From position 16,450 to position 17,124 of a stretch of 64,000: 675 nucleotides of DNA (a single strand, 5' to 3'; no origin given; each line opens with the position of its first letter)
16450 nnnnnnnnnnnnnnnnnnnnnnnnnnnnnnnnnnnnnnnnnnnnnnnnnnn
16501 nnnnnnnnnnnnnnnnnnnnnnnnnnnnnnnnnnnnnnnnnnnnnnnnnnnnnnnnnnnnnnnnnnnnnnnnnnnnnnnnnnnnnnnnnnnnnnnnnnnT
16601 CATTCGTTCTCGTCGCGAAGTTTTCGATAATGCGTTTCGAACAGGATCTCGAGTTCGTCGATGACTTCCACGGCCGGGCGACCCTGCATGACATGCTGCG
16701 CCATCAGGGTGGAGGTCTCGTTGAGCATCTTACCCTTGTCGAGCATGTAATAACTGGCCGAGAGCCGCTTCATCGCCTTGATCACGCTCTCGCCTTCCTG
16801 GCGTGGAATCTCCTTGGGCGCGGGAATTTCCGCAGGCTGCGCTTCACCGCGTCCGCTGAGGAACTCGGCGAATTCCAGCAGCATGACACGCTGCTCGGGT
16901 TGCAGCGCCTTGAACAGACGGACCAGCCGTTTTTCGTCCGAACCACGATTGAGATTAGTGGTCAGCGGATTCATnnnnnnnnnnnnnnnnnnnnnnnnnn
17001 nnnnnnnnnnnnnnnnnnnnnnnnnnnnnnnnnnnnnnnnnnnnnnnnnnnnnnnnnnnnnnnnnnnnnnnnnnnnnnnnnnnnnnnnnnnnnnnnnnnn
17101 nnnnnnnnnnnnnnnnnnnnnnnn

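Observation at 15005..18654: Five-gene co-directional operon: LysR regulator, catalytically dead GATase-like protein, small protein, AI-2E permease, macro-domain deacetylase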

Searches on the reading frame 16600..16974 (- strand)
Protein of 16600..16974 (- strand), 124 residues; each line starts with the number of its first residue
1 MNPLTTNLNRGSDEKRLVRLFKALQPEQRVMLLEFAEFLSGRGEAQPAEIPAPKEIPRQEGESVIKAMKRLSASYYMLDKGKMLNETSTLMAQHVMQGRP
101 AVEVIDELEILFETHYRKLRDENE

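Call 3: search_protein_families(library=pfam, proteins=[window:16600-16974:-], max_evalue=0.01)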
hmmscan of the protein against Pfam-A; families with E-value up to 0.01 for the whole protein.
window:16600-16974:- (124 aa): 0 families

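Call 4: search_protein_families(library=ncbifam, proteins=[window:16600-16974:-], max_evalue=0.01)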
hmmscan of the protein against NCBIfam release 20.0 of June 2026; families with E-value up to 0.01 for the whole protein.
window:16600-16974:- (124 aa): 0 families

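Call 9: find_homologous_proteins(query=window:16600-16974:-, max_evalue=0.001)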
Query window:16600-16974:- (124 aa): 119 proteins with E <= 0.001 among 124 candidates.
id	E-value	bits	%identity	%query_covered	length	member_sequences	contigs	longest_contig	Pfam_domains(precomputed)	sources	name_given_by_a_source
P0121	2.1e-73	261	100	100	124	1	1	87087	-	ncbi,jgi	ncbi:MAG: Crp/Fnr family transcriptional regulator [Gammaproteobacteria bacterium]|jgi:hypothetical 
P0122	1.4e-44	169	67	100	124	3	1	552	PF10047.16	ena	-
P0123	4.6e-42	160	64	100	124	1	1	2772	-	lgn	-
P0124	3.0e-41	158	64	98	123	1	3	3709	-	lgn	-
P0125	3.5e-41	158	69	91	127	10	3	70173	-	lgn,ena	-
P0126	8.8e-41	156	64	96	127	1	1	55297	-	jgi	jgi:hypothetical protein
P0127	1.6e-40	156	63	94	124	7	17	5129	-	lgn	-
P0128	6.7e-40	153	66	94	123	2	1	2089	-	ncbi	-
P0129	1.0e-39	153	65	97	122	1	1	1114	-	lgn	-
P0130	1.0e-39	153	61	100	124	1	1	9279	-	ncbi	-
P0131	2.8e-39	152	61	98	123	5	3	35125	-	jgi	jgi:hypothetical protein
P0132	2.9e-39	151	67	96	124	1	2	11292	PF10047.16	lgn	-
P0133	3.6e-39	151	64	98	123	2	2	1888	-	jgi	jgi:hypothetical protein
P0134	2.2e-38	149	62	100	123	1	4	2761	-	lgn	-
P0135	3.6e-37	145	64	90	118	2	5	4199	-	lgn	-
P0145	1.7e-34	136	63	91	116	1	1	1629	PF10047.16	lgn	-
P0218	3.3e-25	106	51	89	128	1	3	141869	-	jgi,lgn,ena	-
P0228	5.5e-21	93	48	83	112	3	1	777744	-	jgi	-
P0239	3.3e-17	80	45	83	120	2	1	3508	-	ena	-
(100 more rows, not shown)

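Call 29: predict_structure(alignment_id=A2)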
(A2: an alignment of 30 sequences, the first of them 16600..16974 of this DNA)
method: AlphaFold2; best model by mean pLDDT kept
length: 124 residues; sequences in the alignment: 30
mean_pLDDT: 88.9   pTM: 0.62
mean pLDDT of the five models: 88.9, 85.8, 85.3, 84.7, 84.2
residues with pLDDT >= 90: 92; 70-90: 17; 50-70: 10; < 50: 5
segments of 3 or more residues with pLDDT < 50: 1-5
pLDDT, mean of each block of 10 residues (from residue 1): 49 87 96 92 71 95 97 96 95 96 98 96 86
secondary structure, 60 per line:
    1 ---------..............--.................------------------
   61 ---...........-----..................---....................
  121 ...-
elements in order: H10-23 H26-42 H64-74 H80-97 H101-123

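Call 31: search_solved_structures(query=A2, max_evalue=10, show_alignments=2)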
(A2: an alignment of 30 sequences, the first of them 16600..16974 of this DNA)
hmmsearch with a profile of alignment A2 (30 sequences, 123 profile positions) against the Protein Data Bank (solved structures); distinct sequences matched with E-value up to 10: 1.
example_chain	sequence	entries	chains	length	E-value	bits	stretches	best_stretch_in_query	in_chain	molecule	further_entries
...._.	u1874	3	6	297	0.4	14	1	7-119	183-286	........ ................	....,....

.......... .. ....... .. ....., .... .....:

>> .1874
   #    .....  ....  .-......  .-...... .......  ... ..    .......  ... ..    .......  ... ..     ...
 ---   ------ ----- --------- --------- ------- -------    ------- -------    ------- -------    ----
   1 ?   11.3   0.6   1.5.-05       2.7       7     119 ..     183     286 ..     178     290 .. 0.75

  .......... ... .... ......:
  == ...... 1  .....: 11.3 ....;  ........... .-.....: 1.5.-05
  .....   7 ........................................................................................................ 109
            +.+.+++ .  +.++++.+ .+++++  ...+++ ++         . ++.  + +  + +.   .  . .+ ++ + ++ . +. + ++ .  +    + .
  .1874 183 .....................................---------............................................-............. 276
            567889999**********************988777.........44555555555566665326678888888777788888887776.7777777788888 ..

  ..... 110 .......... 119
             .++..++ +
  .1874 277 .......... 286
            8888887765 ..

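Call 32: fold_search(model_id=the predicted structure, library=pdb)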
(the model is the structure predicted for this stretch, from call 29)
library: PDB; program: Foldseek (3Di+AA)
matches with E <= 10: 10; with E <= 0.001: 0
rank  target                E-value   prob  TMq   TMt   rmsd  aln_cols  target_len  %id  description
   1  2yrq_MODEL_1_A        2.4e+00  0.06  0.24  0.18  17.4       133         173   11  Solution structure of the tandem HMG box domain from Human High mobility group protein B1 (released 2008-02-12)
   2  3cra_B                4.8e+00  0.04  0.22  0.15  16.7       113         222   19  Crystal Structure of Escherichia coli MazG, the Regulator of Nutritional Stress Response (released 2008-04-22)
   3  6k3o_A                5.5e+00  0.03  0.21  0.18  20.4       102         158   14  Cryo-EM structure of Apo-bacterioferritin from Streptomyces coelicolor (released 2021-02-03)
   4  6k3o_F                5.5e+00  0.03  0.21  0.17  20.4       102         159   14  Cryo-EM structure of Apo-bacterioferritin from Streptomyces coelicolor (released 2021-02-03)
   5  9llj_R                5.5e+00  0.03  0.19  0.09  20.1       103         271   14  Cryo-EM structure of D1R-Gs in complex with de novo designed GEM targetingTM1/2/4 and GEM targeting TM3/4/5, and agoni (released 2026-03-04)
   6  8unz_R                7.1e+00  0.02  0.19  0.09  19.6       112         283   12  CryoEM structure of beta-2-adrenergic receptor in complex with GTP-bound Gs heterotrimer (Class O) (released 2024-03-06)
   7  9u9v_R                8.0e+00  0.02  0.19  0.09  19.9       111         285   12  beta2-adrenergic receptor in complex with methamphetamine (released 2025-09-03)
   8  7y6f_C                8.0e+00  0.02  0.20  0.16  22.2       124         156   15  Cryo-EM structure of Apo form of ScBfr (released 2023-07-05)
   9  6m7f_C                9.2e+00  0.05  0.25  0.12  11.8        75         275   15  Wild-type Cucumene Synthase (released 2018-10-31)
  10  8flj_G                9.8e+00  0.11  0.24  0.29   2.7        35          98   17  Cas1-Cas2/3 integrase and IHF bound to CRISPR leader, repeat and foreign DNA (released 2023-09-06)

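Call 34: search_protein_families(library=pfam, alignment_id=A2, max_evalue=1)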
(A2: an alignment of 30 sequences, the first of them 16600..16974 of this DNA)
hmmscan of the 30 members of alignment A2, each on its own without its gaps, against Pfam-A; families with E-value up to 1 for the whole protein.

A. member 1, window:16600-16974:- (124 aa): 0 families

B. families by the number of members that match (of 30 scanned): 15 families
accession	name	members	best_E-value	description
PF10047.15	DUF2281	22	3.2e-05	Protein of unknown function (DUF2281)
PF05887.16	Trypan_PARP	2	0.0049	Procyclic acidic repetitive protein (PARP)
PF05402.18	PqqD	2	0.032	Coenzyme PQQ synthesis protein D (PqqD)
PF19383.4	DUF5958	2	0.11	Family of unknown function (DUF5958)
PF11701.14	UNC45-central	1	0.0038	Myosin-binding striated muscle assembly central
PF04426.17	Bul1_C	1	0.0052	Bul1 C terminus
PF17908.6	APAF1_C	1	0.023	APAF-1 helical domain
PF13945.11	NST1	1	0.027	Salt tolerance down-regulator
PF18664.7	CdiA_C_tRNase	1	0.041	CdiA C-terminal tRNase domain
PF24575.1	TPR_Slam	1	0.054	Surface lipoprotein assembly modifier, N-terminal TPR repeats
PF22800.1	CFAP410_C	1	0.071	CFAP410 C-terminal domain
PF05104.17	Rib_recp_KP_reg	1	0.075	Ribosome receptor lysine/proline rich region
PF15754.10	SPESP1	1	0.15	Sperm equatorial segment protein 1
PF09020.15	YopE_N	1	0.16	YopE, N terminal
PF21912.2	Glyco_transf_99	1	0.16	Glycosyltransferase 99 family N-terminal domain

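Call 40: search_protein_representatives(alignment_id=A2)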
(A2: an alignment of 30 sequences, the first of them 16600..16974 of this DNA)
Query: 30 sequences, 123 profile positions. Proteins with E-value up to 0.001 (for the whole library): 448; up to 1e-10: 383; up to 1e-30: 175. The best 150 are listed.
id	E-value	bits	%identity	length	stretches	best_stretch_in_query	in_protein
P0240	5.6e-66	236.4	-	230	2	9-119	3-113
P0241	1.5e-43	163.9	-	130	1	11-120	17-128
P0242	8.6e-43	161.5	-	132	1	7-120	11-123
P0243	2.0e-41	157.1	-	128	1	9-120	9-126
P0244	2.9e-41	156.6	-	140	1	4-119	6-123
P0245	3.4e-41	156.4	-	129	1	5-120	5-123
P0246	5.7e-41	155.7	-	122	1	6-120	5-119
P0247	7.5e-41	155.3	-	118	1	9-121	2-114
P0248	9.6e-41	154.9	-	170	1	7-121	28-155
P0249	2.3e-40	153.7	-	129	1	8-121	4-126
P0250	4.3e-40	152.8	-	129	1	8-120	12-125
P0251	4.9e-40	152.6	-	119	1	8-122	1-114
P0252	7.6e-40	152.0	-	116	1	9-120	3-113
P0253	1.5e-39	151.0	-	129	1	3-121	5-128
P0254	2.0e-39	150.6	-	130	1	5-120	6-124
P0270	2.3e-37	144.0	-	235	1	9-110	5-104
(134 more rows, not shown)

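Call 42: find_encoding_contigs(protein=P0228, flank=6000, max_places=2)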
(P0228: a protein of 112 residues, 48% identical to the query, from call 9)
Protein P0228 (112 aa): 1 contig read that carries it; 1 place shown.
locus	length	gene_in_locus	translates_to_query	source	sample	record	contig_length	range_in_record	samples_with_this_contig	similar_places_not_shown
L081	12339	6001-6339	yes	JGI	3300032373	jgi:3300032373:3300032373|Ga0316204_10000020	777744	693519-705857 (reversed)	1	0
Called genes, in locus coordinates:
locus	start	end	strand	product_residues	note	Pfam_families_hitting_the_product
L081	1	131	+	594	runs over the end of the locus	PF02872:5_nucleotid_C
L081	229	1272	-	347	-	PF00762:Ferrochelatase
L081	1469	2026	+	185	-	PF11141:DUF2914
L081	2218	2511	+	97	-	PF20549:DUF6763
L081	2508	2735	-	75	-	PF06906:DUF1272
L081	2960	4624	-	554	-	PF02463:SMC_N (faint), PF13476:AAA_23 (faint), PF00005:ABC_tran, PF13304:AAA_21 (faint), PF13555:AAA_29 (faint), PF12848:ABC_tran_Xtn, PF00005:ABC_tran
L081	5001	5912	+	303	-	PF00126:HTH_1, PF03466:LysR_substrate, PF12849:PBP_like_2 (weak), PF12727:PBP_like (weak)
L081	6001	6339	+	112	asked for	-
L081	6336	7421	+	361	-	PF01594:AI-2E_transport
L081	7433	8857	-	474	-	PF13638:PIN_4, PF02562:PhoH, PF13604:AAA_30 (faint)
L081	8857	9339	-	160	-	PF00578:AhpC-TSA, PF08534:Redoxin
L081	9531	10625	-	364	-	PF01087:GalP_UDP_transf, PF16285:DUF4931_N, PF01230:HIT (faint), PF16268:DUF4921, PF02744:GalP_UDP_tr_C (weak)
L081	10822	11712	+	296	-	PF00701:DHDPS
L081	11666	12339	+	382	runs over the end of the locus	PF06804:BamC_C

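Call 43: find_encoding_contigs(protein=P0239, flank=6000, max_places=2)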
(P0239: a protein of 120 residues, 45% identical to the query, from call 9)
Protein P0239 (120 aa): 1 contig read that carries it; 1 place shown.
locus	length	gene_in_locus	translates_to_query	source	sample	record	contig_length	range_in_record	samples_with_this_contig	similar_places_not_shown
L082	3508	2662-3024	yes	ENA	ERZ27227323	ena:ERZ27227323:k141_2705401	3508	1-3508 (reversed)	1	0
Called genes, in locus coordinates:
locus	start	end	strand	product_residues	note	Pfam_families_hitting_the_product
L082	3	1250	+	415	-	?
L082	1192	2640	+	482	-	PF03193:RsgA_GTPase (weak), PF00009:GTP_EFTU (faint), PF01926:MMR_HSR1, PF02421:FeoB_N, PF04548:AIG1 (weak), PF00350:Dynamin_N (weak), PF05128:DUF697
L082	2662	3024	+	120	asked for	-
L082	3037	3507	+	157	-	?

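Call 44: find_encoding_contigs(protein=P0218, flank=6000, max_places=2)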
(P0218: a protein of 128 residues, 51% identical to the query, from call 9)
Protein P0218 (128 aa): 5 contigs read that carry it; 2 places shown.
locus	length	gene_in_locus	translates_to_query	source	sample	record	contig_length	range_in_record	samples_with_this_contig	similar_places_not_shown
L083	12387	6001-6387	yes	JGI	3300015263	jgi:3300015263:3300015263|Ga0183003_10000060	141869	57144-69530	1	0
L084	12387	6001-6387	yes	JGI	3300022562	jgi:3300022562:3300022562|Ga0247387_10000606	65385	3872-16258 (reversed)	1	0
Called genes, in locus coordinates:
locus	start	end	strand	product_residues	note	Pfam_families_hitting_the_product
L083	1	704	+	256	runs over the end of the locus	PF03009:GDPD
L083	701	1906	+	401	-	PF01266:DAO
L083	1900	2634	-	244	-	-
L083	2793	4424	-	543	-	PF00672:HAMP, PF00015:MCPsignal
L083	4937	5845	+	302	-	PF00126:HTH_1, PF12849:PBP_like_2 (faint), PF03466:LysR_substrate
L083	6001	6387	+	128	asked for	-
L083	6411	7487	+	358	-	PF01594:AI-2E_transport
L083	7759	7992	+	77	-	-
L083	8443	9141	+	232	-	PF00072:Response_reg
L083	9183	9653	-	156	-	PF08534:Redoxin, PF00578:AhpC-TSA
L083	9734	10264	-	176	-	PF01842:ACT (faint), PF13291:ACT_4 (faint), PF13740:ACT_6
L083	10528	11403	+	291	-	PF00701:DHDPS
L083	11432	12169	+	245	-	PF06804:BamC_C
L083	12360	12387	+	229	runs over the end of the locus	PF00753:Lactamase_B, PF12706:Lactamase_B_2, PF23023:Anti-Pycsar_Apyc1 (faint)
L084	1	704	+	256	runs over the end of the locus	PF03009:GDPD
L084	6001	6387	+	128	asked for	-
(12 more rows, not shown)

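Call 47: find_related_loci(query=A3, collection=metagenome_contigs, flank=5000)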
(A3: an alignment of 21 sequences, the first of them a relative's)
Query A3 (128 aa) in metagenome_contigs; peptide patterns used: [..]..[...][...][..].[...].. (x = any residue, [..] = any of these).
384 stretches matched a pattern; 356 encode a relative of the query (tblastn E <= 1e-3); the best 80 are kept; 80 distinct loci.
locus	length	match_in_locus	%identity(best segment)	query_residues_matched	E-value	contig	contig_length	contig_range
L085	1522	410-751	53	1-116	6e-37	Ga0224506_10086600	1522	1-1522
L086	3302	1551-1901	58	1-118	2e-36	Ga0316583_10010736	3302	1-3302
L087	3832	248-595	53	2-119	8e-36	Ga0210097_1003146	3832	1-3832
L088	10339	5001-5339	57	1-115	9e-36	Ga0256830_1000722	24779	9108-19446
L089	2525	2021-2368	53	2-119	7e-36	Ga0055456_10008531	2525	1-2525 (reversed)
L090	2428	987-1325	53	5-119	1e-34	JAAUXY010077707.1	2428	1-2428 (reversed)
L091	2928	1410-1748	52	2-116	7e-34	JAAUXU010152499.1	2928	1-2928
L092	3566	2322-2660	52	2-116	6e-33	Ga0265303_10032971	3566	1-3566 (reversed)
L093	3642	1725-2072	53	1-116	1e-32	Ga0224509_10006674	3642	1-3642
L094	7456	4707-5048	51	1-116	2e-32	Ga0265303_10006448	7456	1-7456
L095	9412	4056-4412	52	1-121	5e-32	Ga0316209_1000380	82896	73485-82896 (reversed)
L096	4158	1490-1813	51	1-111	4e-32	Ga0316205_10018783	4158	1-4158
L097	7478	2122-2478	52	1-121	1e-31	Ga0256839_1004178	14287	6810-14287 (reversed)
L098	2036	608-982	48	1-127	9e-32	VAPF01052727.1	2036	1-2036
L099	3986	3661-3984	48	1-112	6e-31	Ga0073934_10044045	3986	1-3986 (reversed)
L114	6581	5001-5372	41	1-128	1e-29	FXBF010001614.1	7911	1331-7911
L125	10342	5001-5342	47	5-120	2e-28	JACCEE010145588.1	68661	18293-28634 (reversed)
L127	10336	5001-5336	47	4-113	5e-28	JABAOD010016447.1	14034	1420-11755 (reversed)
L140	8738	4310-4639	47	1-113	8e-28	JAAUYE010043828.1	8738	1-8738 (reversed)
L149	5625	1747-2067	47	1-112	2e-27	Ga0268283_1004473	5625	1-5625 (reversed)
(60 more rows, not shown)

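Call 51: search_protein_families(library=pfam, proteins=[L140:45-3218:+], max_evalue=0.001)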
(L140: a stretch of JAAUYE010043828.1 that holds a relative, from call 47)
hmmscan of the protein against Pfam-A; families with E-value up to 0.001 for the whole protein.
L140:45-3218:+ (1057 aa): 3 families
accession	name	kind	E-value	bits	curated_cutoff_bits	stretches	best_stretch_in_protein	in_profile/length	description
PF00873.25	ACR_tran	-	4.4e-161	538.3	28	1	3-1041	17-1020/1021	AcrB/AcrD/AcrF family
PF03176.21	MMPL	-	8.1e-08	32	20.5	1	292-489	102-300/333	MMPL family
PF02355.23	SecD_SecF_C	-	1.1e-07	31.9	20.5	1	333-483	27-174/189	Protein export membrane protein SecD/SecF, C-terminal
